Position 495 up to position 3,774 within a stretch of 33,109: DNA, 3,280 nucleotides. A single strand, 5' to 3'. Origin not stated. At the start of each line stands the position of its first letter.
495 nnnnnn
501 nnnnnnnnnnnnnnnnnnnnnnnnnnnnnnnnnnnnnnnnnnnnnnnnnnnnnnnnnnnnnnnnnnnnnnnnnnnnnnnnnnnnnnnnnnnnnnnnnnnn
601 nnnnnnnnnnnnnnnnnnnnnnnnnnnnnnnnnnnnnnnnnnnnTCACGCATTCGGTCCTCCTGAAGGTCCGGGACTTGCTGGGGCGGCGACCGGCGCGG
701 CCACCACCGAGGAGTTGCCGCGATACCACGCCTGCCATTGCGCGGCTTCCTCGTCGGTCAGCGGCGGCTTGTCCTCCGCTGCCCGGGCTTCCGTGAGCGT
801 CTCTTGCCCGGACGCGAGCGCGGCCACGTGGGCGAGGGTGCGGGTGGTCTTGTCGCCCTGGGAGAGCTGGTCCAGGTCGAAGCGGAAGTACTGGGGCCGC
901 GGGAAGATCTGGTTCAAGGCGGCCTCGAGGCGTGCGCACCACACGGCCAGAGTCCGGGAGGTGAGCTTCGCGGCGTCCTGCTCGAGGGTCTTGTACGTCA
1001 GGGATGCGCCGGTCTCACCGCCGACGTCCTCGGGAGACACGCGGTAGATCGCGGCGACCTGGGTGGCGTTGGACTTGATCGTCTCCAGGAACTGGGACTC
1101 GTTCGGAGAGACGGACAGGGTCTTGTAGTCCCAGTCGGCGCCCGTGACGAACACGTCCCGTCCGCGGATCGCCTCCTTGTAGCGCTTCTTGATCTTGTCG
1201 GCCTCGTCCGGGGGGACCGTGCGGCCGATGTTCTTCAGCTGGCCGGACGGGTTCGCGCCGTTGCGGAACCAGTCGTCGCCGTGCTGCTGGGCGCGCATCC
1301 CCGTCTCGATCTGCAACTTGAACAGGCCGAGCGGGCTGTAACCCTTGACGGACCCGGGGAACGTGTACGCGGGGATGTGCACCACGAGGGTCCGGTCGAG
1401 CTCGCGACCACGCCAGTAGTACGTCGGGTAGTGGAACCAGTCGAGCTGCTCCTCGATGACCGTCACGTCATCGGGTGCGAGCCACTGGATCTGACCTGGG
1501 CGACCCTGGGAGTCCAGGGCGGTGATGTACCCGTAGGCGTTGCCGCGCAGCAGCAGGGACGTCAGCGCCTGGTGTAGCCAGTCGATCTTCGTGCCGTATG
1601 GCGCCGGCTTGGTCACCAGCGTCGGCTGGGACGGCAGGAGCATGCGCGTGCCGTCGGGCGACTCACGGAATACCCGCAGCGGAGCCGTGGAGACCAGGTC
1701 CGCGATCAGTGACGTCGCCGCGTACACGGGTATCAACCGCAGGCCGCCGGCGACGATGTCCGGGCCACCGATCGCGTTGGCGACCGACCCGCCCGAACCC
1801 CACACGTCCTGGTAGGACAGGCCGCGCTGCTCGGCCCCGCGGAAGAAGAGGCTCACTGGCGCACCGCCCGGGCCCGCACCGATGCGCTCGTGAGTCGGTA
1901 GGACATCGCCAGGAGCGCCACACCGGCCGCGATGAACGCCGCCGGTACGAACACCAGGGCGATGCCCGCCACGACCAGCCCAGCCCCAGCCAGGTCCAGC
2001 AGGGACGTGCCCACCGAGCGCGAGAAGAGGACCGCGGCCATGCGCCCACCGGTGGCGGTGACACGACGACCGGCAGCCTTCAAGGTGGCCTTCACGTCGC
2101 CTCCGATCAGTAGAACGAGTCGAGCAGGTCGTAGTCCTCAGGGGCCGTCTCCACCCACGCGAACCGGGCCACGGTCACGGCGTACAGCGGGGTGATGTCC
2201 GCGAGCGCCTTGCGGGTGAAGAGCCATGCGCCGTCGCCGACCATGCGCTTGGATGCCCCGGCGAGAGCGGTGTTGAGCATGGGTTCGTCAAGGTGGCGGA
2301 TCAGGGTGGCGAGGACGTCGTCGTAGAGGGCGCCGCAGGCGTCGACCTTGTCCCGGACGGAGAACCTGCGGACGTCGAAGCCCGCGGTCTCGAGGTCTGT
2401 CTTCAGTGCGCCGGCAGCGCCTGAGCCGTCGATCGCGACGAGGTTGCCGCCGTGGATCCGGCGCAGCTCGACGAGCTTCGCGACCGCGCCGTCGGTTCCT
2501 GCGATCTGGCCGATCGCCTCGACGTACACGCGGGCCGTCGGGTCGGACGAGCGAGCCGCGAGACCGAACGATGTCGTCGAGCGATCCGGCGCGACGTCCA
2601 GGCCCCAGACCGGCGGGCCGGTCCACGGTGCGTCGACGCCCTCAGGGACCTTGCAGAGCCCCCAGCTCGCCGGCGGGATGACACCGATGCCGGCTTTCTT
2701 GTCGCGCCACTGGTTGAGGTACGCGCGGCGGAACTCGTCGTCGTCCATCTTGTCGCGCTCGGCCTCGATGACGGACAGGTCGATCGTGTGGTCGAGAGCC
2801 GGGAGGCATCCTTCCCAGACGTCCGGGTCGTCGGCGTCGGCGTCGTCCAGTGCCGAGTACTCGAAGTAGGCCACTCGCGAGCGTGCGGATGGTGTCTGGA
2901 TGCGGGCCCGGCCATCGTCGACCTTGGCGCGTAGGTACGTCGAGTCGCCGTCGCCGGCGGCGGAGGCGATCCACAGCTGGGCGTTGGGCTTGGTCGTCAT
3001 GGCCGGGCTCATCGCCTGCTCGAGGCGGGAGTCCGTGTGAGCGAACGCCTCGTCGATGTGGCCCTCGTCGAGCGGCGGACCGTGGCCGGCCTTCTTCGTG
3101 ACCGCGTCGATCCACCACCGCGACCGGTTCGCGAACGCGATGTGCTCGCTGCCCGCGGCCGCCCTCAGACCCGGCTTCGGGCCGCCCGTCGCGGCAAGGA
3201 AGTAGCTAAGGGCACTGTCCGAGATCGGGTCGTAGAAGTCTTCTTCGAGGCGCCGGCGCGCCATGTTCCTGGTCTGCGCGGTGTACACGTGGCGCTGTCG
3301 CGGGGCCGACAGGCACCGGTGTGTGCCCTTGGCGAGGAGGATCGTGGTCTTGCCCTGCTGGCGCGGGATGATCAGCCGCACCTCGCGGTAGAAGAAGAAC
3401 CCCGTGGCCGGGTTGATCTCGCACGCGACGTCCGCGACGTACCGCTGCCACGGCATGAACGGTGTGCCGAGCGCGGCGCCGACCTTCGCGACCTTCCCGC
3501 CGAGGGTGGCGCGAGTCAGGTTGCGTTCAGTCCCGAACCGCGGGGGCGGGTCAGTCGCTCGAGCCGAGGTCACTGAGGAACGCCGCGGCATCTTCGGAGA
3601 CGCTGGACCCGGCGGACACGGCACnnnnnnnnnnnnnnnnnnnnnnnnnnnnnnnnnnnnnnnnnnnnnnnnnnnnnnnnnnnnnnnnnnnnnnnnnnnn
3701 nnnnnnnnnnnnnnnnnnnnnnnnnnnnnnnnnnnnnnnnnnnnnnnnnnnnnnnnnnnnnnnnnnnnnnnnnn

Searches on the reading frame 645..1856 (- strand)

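Call 79: search_protein_families(library=phrogs, proteins=[window:645-1856:-], max_evalue=0.00001)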
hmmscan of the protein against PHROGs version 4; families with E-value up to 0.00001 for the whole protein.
window:645-1856:- (403 aa): 4 families
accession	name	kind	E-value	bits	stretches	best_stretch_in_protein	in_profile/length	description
phrog_12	-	head and packaging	8.7e-54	184.6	1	30-371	81-422/646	portal protein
phrog_2662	-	head and packaging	7.9e-34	118.3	1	9-368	31-410/717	portal protein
phrog_5929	-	head and packaging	1.5e-21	77.8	1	190-373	5-192/228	portal protein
phrog_2271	-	head and packaging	4.8e-08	32.2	1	170-375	188-395/859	portal protein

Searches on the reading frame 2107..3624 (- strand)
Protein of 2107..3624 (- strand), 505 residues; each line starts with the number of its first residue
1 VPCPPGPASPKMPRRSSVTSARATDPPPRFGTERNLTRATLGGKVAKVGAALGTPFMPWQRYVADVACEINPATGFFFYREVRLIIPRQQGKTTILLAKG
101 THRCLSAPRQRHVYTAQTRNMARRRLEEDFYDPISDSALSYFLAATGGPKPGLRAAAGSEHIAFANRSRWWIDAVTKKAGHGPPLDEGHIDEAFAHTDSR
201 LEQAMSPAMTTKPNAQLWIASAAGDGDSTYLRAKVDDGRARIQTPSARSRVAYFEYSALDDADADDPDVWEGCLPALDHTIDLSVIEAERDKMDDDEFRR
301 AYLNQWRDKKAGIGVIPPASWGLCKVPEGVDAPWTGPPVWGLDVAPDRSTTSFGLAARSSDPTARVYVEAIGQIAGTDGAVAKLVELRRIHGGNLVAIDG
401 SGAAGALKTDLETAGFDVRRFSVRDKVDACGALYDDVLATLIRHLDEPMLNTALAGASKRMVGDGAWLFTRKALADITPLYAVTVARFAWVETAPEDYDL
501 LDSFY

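Call 79: search_protein_families(library=phrogs, proteins=[window:2107-3624:-], max_evalue=0.00001)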
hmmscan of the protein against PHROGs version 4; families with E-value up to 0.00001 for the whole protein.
window:2107-3624:- (505 aa): 2 families
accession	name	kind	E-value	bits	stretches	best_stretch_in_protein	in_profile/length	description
phrog_9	-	head and packaging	1.9e-54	186.8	1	28-495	65-668/812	terminase large subunit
phrog_2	-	head and packaging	2.9e-17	63.7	1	54-473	265-560/807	terminase large subunit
